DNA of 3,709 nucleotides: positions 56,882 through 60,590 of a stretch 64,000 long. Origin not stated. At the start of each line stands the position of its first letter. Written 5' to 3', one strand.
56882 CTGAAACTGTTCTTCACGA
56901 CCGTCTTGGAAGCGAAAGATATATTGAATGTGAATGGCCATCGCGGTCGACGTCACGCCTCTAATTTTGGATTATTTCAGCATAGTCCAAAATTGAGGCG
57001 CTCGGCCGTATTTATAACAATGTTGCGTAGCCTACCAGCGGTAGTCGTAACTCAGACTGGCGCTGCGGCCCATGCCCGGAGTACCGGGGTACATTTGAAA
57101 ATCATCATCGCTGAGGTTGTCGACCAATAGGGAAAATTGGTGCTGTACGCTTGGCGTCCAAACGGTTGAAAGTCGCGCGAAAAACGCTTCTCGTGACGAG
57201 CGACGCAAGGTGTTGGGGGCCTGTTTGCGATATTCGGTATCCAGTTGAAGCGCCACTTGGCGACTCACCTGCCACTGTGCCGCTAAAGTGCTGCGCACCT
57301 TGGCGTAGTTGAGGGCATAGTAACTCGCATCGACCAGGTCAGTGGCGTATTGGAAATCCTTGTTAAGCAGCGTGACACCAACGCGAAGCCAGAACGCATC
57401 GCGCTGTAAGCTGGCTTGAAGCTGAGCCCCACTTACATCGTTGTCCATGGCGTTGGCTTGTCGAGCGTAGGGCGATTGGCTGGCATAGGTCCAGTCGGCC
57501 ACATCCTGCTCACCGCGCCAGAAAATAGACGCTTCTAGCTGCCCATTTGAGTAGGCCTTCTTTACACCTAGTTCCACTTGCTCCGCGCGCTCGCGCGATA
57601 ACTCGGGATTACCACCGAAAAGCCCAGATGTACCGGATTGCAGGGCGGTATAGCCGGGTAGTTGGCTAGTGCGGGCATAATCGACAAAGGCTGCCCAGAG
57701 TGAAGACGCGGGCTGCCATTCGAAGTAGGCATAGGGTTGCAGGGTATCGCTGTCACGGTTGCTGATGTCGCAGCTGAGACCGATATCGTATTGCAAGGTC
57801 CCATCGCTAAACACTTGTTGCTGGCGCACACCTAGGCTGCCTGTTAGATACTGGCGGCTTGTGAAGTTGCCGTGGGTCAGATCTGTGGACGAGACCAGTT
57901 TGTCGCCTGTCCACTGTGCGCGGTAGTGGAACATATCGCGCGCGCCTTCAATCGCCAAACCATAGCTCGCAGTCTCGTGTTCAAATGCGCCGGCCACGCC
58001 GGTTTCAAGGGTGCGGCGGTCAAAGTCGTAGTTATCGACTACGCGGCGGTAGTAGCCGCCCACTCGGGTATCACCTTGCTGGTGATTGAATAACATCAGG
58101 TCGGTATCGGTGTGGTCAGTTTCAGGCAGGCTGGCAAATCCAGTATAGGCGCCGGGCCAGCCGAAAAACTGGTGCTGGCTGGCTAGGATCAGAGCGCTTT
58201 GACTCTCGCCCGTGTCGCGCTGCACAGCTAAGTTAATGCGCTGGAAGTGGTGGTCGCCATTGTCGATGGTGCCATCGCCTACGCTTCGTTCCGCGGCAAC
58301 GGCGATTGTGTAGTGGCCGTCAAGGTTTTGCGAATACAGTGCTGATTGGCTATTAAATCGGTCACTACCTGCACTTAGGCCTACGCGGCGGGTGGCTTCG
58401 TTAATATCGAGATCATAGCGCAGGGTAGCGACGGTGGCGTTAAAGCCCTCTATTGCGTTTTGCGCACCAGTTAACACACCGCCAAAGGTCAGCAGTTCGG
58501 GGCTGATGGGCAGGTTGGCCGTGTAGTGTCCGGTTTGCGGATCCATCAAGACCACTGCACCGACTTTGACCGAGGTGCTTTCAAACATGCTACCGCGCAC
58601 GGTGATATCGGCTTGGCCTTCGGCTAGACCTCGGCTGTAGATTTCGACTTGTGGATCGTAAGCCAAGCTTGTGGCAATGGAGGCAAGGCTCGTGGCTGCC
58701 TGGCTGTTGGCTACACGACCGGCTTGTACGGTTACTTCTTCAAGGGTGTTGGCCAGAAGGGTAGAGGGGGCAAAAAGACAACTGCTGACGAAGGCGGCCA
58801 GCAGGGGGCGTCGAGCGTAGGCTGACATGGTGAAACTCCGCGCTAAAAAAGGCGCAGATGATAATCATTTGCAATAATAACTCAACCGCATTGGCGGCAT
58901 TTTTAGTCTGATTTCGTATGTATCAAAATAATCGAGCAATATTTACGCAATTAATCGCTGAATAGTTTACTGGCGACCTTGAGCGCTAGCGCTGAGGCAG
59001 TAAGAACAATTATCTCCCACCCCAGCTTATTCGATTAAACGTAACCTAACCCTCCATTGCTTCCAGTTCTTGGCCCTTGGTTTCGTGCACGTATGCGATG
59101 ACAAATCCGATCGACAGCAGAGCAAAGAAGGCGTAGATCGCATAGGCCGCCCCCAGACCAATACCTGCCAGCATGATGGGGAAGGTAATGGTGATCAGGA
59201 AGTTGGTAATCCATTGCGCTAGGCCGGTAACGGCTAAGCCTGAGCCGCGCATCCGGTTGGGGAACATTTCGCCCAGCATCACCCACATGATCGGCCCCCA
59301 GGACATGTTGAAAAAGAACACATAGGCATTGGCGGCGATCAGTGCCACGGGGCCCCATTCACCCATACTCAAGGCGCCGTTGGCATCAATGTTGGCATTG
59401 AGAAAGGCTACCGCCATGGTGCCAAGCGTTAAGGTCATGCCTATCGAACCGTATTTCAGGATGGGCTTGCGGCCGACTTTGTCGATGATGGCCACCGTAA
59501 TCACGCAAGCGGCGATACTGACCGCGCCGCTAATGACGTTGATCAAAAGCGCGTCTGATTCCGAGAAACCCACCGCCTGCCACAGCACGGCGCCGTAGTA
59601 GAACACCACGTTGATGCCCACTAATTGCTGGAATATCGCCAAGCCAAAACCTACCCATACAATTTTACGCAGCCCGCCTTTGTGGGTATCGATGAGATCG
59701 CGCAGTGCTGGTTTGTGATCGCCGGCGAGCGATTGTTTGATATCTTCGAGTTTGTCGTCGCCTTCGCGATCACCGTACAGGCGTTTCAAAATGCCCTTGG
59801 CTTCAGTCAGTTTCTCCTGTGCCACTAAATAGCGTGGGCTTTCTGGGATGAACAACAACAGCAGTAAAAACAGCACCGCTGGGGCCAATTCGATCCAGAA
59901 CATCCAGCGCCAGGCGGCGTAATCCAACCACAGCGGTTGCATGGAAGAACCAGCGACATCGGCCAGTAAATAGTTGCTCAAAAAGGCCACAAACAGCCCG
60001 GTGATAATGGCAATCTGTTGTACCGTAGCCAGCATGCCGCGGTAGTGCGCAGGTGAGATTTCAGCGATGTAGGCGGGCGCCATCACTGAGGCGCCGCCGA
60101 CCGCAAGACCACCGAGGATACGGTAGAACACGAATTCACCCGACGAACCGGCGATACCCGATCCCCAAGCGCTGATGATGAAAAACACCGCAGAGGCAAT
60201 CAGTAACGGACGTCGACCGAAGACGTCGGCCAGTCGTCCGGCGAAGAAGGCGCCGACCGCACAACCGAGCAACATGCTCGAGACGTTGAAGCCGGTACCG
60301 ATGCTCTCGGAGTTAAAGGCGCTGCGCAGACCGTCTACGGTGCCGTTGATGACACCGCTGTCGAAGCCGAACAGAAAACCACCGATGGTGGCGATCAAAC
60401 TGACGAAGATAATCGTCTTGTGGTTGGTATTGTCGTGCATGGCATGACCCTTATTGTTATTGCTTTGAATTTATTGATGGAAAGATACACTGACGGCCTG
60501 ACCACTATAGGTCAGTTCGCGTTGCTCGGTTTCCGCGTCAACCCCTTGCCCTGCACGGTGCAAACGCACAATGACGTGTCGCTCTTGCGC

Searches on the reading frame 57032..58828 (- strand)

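Call 38: search_protein_families(library=pfam, proteins=[window:57032-58828:-], max_evalue=0.00001)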
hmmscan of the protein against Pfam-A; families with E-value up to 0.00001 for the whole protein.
window:57032-58828:- (598 aa): 1 family
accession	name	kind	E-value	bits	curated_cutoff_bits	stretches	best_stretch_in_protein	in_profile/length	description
PF00593.30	TonB_dep_Rec_b-barrel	-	9.3e-10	39.4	27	1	137-520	18-385/436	TonB dependent receptor-like, beta-barrel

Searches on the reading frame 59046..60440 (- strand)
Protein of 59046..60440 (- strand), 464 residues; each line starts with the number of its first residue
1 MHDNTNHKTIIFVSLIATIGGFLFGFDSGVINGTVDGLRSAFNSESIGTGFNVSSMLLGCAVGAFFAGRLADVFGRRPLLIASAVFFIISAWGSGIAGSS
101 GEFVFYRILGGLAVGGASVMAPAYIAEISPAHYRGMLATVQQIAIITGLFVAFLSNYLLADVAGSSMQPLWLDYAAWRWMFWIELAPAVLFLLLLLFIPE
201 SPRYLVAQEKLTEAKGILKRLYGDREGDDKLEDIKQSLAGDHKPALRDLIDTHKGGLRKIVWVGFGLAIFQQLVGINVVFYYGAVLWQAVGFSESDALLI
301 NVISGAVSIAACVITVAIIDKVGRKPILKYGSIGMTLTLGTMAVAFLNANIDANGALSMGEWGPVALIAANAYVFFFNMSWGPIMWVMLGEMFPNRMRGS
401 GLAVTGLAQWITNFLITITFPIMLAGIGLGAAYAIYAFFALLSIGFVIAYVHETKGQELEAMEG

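Call 38: search_protein_families(library=pfam, proteins=[window:59046-60440:-], max_evalue=0.00001)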
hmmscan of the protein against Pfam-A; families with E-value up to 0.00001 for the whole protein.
window:59046-60440:- (464 aa): 2 families
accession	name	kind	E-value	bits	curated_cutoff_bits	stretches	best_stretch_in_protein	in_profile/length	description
PF00083.30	Sugar_tr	-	6.9e-112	375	22.3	1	13-463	1-449/452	Sugar (and other) transporter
PF07690.21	MFS_1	-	1.4e-32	113.5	33.4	1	18-414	2-344/347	Major Facilitator Superfamily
